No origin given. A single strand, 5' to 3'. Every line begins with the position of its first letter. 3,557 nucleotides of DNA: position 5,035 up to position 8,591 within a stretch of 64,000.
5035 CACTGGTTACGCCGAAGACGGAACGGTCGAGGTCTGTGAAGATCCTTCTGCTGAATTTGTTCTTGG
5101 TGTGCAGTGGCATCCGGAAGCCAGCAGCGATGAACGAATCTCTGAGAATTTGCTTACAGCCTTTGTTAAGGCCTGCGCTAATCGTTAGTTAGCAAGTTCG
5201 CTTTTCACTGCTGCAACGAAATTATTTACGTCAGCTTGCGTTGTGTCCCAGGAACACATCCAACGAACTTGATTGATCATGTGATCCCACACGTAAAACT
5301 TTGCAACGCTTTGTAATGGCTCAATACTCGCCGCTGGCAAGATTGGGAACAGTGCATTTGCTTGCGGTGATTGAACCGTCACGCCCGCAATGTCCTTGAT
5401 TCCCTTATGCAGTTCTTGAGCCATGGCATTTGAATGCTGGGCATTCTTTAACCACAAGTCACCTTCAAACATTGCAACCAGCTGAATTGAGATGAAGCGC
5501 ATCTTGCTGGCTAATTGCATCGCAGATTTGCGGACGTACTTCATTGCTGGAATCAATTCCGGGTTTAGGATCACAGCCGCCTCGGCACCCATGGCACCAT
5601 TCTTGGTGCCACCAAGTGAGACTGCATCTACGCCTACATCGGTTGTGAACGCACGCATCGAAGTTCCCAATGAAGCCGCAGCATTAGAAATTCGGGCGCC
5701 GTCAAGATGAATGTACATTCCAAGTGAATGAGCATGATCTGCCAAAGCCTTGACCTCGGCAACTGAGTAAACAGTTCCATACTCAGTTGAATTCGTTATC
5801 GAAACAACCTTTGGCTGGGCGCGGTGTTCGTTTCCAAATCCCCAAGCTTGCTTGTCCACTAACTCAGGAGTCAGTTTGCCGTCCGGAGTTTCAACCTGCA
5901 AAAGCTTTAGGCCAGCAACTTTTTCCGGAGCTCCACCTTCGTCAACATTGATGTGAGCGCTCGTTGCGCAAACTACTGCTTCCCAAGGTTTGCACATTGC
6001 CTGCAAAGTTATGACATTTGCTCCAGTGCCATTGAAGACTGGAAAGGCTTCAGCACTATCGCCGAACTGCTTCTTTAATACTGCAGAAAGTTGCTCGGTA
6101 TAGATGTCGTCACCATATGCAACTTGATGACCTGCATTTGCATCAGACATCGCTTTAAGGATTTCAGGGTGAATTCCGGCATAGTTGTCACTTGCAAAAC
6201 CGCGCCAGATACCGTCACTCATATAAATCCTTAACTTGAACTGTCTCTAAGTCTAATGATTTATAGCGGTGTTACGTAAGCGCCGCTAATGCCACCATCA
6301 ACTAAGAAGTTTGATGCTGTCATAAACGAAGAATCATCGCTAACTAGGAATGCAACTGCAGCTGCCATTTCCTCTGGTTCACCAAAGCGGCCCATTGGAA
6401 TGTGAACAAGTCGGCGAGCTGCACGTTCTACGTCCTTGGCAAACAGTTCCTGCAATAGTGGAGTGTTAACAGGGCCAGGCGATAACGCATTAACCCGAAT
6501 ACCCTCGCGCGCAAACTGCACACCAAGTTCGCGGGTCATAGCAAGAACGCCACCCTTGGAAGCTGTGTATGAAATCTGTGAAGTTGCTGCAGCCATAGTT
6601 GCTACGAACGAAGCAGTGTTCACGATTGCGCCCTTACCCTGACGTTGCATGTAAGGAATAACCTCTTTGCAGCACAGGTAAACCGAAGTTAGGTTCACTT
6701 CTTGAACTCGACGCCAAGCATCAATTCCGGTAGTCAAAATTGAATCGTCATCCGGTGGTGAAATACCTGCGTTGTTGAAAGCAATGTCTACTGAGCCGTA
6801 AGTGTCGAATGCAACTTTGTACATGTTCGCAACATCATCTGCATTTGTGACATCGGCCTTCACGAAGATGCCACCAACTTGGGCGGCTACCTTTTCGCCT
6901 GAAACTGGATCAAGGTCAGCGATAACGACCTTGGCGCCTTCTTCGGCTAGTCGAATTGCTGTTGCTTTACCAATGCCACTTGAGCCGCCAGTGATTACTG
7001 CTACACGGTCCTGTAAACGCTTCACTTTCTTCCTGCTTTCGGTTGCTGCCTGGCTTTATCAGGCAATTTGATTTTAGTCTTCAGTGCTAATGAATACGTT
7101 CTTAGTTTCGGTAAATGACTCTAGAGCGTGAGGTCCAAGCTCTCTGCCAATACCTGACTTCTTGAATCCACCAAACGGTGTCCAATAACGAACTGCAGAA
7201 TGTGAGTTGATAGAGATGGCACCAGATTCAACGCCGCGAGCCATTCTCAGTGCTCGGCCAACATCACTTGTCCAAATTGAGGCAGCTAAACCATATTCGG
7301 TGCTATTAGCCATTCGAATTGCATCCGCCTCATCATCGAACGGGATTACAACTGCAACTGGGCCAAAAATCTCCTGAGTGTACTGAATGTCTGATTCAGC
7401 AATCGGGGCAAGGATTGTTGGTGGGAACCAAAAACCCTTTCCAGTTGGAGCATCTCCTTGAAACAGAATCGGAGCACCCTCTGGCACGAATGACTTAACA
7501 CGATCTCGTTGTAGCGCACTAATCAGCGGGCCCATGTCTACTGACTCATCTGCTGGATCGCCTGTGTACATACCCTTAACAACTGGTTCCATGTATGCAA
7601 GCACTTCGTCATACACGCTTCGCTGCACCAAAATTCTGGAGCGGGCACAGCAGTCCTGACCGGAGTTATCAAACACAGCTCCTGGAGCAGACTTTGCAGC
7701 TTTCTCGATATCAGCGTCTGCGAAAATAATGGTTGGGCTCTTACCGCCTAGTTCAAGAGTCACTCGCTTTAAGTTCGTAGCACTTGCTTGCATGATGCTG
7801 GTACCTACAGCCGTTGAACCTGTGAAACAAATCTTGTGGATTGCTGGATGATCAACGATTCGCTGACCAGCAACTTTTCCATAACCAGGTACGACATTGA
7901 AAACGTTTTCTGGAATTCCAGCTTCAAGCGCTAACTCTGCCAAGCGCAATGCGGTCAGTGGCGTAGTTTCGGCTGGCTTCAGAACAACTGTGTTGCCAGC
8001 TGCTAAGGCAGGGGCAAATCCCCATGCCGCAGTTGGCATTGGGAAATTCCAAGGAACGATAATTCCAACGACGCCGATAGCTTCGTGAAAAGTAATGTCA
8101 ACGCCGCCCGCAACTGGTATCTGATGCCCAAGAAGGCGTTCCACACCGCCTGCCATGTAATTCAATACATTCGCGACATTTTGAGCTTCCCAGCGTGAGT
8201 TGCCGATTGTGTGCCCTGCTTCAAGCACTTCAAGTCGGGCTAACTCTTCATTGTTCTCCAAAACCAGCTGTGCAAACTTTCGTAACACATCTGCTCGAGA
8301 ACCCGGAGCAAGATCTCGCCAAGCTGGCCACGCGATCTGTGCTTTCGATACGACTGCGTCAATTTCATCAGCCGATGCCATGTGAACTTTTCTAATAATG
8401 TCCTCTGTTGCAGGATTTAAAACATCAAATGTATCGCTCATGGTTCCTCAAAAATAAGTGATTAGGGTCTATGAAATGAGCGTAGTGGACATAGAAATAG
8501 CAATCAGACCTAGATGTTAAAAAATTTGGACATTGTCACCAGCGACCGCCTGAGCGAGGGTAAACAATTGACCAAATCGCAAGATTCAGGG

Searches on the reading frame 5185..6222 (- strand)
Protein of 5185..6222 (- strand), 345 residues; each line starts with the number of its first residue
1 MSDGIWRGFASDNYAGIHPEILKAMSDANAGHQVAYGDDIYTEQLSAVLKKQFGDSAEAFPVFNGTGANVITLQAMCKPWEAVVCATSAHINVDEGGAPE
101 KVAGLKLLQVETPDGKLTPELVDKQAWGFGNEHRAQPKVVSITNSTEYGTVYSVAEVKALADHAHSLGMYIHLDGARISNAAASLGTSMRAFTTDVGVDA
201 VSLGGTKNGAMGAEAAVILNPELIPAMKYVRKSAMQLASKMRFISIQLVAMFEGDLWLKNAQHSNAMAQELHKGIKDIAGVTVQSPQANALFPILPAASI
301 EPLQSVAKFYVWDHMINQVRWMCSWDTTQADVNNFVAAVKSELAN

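Call 53: search_protein_families(library=pfam, max_evalue=0.00001, proteins=[window:5185-6222:-])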
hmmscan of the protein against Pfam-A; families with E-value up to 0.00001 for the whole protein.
window:5185-6222:- (345 aa): 1 family
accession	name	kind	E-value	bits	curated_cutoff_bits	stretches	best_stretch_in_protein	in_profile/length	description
PF01212.27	Beta_elim_lyase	-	1.7e-51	175.7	27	1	9-292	2-282/288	Beta-eliminating lyase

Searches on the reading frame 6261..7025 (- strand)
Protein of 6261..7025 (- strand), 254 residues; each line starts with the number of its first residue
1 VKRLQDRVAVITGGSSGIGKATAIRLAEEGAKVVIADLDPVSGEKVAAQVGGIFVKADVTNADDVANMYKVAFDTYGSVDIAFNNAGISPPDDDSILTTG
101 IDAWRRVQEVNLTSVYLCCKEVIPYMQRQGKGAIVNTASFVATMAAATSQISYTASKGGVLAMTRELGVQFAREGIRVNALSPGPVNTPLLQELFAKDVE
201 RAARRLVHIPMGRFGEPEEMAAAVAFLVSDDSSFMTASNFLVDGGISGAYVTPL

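Call 53: search_protein_families(library=pfam, max_evalue=0.00001, proteins=[window:6261-7025:-])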
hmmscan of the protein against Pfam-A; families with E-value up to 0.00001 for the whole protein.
window:6261-7025:- (254 aa): 3 families
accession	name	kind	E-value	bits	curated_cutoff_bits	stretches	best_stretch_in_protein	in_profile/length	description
PF13561.12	adh_short_C2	-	2.3e-65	220.9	27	1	16-246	6-235/236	Enoyl-(Acyl carrier protein) reductase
PF00106.31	adh_short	-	7e-51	172.9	26.6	1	7-197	1-193/195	short chain dehydrogenase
PF23441.1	SDR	-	9.8e-07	28.8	27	1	110-246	121-255/258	SDR-like rossmann domain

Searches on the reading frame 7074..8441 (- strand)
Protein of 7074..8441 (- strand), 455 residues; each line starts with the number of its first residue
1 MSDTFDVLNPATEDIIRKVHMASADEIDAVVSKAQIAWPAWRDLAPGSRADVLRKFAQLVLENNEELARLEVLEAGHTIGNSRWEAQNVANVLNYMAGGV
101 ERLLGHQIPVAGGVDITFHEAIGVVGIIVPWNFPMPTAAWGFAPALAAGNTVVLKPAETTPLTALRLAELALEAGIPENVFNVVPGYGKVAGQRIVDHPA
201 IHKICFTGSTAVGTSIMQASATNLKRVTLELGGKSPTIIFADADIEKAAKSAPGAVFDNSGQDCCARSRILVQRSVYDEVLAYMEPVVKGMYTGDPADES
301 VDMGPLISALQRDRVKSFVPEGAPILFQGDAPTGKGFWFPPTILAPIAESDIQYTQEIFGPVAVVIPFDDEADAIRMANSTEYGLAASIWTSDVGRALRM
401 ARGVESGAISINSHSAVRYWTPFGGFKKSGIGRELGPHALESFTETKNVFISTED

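Call 53: search_protein_families(library=pfam, max_evalue=0.00001, proteins=[window:7074-8441:-])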
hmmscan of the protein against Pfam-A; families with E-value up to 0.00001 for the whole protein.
window:7074-8441:- (455 aa): 1 family
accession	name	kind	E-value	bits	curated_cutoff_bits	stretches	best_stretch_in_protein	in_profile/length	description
PF00171.27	Aldedh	-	5.8e-160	533.3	23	1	3-449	7-461/461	Aldehyde dehydrogenase family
